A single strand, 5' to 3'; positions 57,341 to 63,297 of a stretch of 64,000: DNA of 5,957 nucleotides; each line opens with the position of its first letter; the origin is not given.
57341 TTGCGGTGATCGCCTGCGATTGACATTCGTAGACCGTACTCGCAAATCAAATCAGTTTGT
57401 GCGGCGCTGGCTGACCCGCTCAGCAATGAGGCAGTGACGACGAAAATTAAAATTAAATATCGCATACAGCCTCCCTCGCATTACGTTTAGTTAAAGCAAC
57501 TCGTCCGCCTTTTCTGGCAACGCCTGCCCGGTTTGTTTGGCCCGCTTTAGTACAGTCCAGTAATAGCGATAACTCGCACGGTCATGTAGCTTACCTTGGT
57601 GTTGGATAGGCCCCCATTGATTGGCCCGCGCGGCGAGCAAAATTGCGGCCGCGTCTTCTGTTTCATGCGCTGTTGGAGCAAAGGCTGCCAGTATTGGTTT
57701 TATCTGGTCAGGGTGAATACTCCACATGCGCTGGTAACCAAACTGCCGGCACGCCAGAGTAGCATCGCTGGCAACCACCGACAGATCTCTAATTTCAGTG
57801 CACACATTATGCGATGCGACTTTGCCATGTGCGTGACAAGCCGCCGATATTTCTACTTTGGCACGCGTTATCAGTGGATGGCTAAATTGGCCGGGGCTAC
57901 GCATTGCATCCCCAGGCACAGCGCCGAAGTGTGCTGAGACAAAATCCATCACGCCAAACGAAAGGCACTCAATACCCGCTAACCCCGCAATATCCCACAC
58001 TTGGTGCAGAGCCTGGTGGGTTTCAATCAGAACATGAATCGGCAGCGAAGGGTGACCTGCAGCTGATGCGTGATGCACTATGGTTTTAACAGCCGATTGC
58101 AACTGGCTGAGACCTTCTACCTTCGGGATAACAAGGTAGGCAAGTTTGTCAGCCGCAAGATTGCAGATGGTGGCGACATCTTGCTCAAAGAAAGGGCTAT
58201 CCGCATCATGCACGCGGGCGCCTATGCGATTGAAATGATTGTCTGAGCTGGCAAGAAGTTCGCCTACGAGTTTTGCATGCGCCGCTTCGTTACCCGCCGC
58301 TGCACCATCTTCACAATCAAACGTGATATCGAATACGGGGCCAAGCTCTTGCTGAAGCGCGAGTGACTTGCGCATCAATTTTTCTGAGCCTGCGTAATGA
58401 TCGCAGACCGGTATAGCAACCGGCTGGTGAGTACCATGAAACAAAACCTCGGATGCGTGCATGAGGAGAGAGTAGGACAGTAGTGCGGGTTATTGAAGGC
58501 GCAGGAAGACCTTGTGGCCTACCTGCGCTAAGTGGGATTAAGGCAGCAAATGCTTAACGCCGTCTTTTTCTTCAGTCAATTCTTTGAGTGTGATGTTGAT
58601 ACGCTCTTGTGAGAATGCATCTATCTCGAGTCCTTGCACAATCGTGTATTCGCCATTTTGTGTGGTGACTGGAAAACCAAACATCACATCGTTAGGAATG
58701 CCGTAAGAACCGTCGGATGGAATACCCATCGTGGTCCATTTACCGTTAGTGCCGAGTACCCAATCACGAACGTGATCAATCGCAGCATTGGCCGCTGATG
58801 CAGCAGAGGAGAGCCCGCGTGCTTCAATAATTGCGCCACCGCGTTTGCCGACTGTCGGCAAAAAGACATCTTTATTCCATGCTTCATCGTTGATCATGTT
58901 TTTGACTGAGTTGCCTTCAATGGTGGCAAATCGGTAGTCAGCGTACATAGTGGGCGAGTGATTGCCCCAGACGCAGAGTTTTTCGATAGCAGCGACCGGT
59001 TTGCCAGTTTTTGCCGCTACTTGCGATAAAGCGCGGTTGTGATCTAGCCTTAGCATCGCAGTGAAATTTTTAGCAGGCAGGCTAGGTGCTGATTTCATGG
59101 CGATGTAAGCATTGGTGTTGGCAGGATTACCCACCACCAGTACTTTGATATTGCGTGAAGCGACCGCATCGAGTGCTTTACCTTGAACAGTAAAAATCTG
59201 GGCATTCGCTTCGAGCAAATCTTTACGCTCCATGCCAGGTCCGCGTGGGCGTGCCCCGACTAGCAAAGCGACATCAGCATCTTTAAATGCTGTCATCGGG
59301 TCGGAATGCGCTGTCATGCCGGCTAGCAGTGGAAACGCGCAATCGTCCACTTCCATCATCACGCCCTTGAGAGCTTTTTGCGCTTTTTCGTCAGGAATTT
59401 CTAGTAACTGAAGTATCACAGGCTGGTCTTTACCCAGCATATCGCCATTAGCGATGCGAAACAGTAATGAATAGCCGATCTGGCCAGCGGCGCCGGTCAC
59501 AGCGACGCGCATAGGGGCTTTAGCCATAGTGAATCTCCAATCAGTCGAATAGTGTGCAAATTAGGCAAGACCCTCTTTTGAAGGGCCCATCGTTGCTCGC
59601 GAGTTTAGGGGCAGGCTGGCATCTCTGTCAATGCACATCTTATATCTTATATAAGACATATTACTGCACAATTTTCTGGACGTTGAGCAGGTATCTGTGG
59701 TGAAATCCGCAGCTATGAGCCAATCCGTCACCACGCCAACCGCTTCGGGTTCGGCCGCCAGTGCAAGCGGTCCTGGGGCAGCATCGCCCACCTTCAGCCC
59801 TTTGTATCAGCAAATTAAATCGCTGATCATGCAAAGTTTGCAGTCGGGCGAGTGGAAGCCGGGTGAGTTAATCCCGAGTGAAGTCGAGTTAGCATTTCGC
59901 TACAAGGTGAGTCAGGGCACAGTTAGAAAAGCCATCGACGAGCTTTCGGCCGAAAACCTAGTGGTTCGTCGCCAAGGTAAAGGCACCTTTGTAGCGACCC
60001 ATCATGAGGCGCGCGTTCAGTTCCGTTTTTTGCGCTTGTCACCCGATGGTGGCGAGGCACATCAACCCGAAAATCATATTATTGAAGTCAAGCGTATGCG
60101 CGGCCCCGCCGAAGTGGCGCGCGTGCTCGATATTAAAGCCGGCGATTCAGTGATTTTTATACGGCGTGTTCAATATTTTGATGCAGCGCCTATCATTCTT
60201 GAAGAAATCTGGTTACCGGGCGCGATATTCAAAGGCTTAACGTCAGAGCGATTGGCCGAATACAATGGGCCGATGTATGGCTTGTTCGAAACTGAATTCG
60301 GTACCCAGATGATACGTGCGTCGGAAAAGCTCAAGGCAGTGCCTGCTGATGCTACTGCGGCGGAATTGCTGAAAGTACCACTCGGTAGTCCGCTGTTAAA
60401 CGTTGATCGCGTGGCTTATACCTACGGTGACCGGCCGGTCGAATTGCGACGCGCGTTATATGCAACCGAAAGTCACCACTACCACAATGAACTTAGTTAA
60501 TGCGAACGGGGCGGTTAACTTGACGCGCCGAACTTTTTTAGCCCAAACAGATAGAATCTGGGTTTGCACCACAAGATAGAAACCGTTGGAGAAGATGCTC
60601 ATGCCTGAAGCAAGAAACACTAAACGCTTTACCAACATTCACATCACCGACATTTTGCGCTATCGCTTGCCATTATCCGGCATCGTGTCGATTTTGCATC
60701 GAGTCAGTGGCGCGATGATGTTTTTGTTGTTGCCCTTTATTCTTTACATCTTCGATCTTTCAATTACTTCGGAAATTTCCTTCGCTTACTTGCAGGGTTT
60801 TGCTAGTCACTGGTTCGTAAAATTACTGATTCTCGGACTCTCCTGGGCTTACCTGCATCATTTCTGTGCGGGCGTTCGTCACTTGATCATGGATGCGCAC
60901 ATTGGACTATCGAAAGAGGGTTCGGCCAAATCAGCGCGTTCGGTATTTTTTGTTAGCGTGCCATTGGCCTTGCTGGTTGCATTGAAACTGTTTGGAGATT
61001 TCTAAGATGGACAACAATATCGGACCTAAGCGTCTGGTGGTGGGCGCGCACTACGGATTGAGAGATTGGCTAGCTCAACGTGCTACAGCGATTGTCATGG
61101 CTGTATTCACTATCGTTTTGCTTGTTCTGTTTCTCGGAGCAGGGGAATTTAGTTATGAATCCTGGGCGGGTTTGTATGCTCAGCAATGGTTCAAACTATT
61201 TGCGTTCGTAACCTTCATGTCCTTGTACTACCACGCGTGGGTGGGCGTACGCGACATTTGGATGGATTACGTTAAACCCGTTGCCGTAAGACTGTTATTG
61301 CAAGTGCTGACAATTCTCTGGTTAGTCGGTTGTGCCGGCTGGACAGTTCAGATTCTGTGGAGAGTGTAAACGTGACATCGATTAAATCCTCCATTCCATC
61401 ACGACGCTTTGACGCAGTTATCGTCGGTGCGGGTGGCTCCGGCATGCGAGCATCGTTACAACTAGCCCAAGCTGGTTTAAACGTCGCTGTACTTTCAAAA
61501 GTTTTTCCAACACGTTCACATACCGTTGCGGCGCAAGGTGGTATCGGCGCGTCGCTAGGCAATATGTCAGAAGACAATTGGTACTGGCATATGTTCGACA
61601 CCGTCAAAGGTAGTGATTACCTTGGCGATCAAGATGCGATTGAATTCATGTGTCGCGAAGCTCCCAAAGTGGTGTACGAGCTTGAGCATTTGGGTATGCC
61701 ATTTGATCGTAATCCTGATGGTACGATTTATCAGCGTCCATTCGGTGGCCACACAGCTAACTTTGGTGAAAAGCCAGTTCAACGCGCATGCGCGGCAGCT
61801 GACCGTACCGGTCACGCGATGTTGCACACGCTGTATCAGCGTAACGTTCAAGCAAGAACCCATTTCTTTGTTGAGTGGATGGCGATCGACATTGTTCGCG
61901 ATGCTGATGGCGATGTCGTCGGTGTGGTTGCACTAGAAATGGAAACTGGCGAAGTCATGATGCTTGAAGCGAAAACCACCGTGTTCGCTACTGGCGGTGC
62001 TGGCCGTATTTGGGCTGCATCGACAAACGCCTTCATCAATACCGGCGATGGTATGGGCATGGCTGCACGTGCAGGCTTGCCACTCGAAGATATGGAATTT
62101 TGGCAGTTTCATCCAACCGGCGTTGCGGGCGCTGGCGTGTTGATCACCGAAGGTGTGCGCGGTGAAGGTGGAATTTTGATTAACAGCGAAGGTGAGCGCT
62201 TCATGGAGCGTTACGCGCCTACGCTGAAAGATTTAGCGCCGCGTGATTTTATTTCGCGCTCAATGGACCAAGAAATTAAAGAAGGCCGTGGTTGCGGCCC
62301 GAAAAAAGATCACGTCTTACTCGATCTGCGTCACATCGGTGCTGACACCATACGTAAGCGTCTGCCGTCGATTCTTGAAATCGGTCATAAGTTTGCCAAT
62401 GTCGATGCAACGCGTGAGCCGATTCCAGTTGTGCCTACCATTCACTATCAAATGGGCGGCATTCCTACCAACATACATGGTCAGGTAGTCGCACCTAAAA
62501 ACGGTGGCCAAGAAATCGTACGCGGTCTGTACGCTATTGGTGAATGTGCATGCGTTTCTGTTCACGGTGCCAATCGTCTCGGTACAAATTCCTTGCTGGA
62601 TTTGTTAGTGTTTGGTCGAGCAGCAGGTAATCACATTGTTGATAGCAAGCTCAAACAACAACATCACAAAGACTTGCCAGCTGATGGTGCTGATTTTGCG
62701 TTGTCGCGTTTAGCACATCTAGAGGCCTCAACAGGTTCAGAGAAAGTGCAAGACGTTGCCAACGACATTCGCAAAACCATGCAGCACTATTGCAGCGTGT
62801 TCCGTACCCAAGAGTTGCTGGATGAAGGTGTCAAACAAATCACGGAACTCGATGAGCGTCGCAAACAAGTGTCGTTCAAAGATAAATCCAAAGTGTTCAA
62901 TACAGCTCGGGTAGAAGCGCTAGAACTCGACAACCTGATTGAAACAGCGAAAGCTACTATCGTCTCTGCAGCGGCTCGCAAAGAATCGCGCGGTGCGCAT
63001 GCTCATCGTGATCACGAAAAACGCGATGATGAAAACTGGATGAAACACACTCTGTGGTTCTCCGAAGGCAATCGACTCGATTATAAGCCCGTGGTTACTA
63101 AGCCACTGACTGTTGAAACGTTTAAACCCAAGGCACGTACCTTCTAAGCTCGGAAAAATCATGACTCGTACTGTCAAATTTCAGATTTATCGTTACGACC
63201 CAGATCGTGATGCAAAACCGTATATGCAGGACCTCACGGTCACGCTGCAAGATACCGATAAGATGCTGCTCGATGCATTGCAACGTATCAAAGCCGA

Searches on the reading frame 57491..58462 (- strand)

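Call 16: search_protein_families(library=pfam, proteins=[window:57491-58462:-], max_evalue=0.000001)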
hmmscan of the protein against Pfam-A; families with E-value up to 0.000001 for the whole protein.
window:57491-58462:- (323 aa): 1 family
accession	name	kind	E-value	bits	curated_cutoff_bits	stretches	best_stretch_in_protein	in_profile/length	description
PF03328.21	HpcH_HpaI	-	3.8e-14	52.9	25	1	46-251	25-221/221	HpcH/HpaI aldolase/citrate lyase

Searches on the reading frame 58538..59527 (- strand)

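Call 16: search_protein_families(library=pfam, proteins=[window:58538-59527:-], max_evalue=0.000001)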
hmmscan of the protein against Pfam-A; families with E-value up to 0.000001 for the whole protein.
window:58538-59527:- (329 aa): 2 families
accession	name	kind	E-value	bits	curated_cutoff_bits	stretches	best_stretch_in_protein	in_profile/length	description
PF02866.23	Ldh_1_C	-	8.3e-38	130.5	22.6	1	160-326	2-172/174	lactate/malate dehydrogenase, alpha/beta C-terminal domain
PF00056.29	Ldh_1_N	-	1.5e-36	126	27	1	6-155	1-140/141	lactate/malate dehydrogenase, NAD binding domain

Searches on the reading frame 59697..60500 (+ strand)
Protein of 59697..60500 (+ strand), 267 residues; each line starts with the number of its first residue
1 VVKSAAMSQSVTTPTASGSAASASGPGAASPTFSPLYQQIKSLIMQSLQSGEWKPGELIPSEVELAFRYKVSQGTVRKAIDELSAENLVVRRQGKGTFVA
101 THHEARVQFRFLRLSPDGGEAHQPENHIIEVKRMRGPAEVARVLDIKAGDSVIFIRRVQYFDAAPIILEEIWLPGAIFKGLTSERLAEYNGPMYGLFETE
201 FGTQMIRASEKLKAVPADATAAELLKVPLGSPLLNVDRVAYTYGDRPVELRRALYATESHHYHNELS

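Call 16: search_protein_families(library=pfam, proteins=[window:59697-60500:+], max_evalue=0.000001)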
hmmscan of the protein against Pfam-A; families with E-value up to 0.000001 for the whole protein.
window:59697-60500:+ (267 aa): 2 families
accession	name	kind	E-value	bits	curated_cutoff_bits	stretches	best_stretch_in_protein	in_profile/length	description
PF07702.18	UTRA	-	5.9e-32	110.8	23.8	1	122-260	4-140/141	UTRA domain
PF00392.27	GntR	-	3.7e-20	71.8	27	1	36-99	1-64/64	Bacterial regulatory proteins, gntR family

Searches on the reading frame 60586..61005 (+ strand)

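Call 16: search_protein_families(library=pfam, proteins=[window:60586-61005:+], max_evalue=0.000001)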
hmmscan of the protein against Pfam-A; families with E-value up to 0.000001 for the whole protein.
window:60586-61005:+ (139 aa): 1 family
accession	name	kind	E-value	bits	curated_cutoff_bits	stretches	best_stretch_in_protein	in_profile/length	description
PF01127.27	Sdh_cyt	-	1.9e-24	86.5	25.8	1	22-130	10-121/122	Succinate dehydrogenase/Fumarate reductase transmembrane subunit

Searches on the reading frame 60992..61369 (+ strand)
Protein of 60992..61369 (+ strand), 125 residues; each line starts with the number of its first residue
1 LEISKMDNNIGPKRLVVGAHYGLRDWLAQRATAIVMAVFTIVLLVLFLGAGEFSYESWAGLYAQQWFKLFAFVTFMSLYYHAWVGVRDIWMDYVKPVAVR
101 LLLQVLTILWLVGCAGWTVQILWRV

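Call 16: search_protein_families(library=pfam, proteins=[window:60992-61369:+], max_evalue=0.000001)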
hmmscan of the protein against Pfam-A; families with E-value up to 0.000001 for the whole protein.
window:60992-61369:+ (125 aa): 1 family
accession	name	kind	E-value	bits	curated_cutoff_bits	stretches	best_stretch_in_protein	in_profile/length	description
PF01127.27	Sdh_cyt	-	2.6e-16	60.3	25.8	1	6-113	3-120/122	Succinate dehydrogenase/Fumarate reductase transmembrane subunit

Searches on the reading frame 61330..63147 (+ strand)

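Call 16: search_protein_families(library=pfam, proteins=[window:61330-63147:+], max_evalue=0.000001)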
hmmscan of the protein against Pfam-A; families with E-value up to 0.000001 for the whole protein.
window:61330-63147:+ (605 aa): 3 families
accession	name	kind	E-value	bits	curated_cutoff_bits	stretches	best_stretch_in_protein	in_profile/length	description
PF00890.30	FAD_binding_2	-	5.1e-116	388.7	20.4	1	28-422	1-414/414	FAD binding domain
PF02910.25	Succ_DH_flav_C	-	1.5e-44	151.5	20.8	1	478-604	2-129/130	Fumarate reductase flavoprotein C-term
PF01266.30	DAO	-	9.3e-07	29.1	27.9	0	28-135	1-92/353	FAD dependent oxidoreductase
